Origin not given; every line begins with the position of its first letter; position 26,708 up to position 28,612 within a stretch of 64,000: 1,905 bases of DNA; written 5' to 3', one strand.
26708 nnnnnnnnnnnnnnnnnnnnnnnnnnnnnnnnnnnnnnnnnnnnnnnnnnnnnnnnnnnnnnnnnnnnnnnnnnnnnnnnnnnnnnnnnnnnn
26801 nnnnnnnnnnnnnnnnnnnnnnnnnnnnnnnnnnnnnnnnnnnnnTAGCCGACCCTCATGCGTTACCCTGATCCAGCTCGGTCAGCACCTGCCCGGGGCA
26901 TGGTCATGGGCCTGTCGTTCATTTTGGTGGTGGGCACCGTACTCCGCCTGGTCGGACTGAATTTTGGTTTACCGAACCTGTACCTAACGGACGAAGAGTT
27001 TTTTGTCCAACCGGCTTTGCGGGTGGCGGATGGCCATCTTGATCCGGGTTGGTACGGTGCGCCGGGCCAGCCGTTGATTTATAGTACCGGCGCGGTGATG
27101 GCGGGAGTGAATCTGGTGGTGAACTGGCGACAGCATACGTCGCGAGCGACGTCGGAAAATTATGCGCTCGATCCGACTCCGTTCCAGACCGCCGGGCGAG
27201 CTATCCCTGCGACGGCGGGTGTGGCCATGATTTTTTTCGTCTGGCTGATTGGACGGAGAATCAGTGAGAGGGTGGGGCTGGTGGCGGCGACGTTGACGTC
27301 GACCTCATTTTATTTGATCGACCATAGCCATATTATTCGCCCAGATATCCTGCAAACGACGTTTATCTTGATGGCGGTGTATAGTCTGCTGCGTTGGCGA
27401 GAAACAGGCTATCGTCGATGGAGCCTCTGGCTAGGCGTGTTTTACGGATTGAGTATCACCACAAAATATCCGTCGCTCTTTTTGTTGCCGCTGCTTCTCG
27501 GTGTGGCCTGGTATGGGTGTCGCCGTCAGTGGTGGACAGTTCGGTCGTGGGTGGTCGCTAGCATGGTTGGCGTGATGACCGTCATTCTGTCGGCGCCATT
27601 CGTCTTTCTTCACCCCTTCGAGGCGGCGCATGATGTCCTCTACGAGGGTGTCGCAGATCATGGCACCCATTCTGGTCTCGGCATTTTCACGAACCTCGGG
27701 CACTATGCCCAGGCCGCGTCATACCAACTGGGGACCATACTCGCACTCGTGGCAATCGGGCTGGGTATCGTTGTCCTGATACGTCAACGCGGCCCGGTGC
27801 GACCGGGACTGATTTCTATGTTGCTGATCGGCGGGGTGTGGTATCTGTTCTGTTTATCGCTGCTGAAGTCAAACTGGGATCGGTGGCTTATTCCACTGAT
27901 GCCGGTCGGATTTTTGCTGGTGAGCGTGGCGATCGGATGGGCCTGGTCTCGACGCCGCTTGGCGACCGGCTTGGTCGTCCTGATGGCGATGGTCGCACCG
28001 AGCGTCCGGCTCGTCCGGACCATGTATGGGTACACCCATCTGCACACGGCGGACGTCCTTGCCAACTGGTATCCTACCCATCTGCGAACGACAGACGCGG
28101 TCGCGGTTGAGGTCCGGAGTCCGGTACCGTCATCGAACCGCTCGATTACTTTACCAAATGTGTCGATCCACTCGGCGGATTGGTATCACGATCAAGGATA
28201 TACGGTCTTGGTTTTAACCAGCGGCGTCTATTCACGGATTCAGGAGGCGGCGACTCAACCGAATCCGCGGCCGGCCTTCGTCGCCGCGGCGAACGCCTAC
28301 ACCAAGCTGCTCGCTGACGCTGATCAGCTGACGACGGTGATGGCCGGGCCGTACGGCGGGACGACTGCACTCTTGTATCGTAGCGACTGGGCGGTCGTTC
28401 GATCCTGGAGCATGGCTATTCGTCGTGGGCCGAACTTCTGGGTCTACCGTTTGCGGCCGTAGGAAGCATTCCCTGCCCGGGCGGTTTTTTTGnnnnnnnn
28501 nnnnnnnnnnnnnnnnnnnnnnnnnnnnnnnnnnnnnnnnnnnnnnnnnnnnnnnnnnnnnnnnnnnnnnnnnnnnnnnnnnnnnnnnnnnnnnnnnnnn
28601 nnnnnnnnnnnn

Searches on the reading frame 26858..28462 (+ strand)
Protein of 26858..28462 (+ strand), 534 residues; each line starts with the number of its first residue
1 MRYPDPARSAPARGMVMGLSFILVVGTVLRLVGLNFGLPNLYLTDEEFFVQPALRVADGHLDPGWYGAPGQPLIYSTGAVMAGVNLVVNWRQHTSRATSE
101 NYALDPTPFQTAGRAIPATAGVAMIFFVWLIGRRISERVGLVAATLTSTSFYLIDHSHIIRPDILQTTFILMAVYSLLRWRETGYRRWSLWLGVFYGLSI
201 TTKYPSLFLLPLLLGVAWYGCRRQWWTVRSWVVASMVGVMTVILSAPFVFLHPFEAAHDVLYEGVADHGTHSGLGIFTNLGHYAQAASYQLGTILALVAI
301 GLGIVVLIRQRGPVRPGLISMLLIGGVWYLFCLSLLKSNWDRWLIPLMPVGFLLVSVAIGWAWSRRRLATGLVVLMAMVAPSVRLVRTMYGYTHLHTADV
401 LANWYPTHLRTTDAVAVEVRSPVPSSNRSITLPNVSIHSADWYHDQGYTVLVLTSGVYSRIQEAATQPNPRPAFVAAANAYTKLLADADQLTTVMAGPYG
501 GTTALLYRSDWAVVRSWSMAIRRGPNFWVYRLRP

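Call 32: search_protein_families(library=pfam, proteins=[window:26858-28462:+], max_evalue=0.00001)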
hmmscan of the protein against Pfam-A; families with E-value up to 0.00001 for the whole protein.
window:26858-28462:+ (534 aa): 2 families
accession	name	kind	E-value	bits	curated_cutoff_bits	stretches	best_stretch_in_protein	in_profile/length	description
PF13231.12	PMT_2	-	3.9e-14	53.6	26.1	1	111-243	22-154/160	Dolichyl-phosphate-mannose-protein mannosyltransferase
PF02366.24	PMT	-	6.2e-10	39.5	22.7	1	75-243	53-226/245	Dolichyl-phosphate-mannose-protein mannosyltransferase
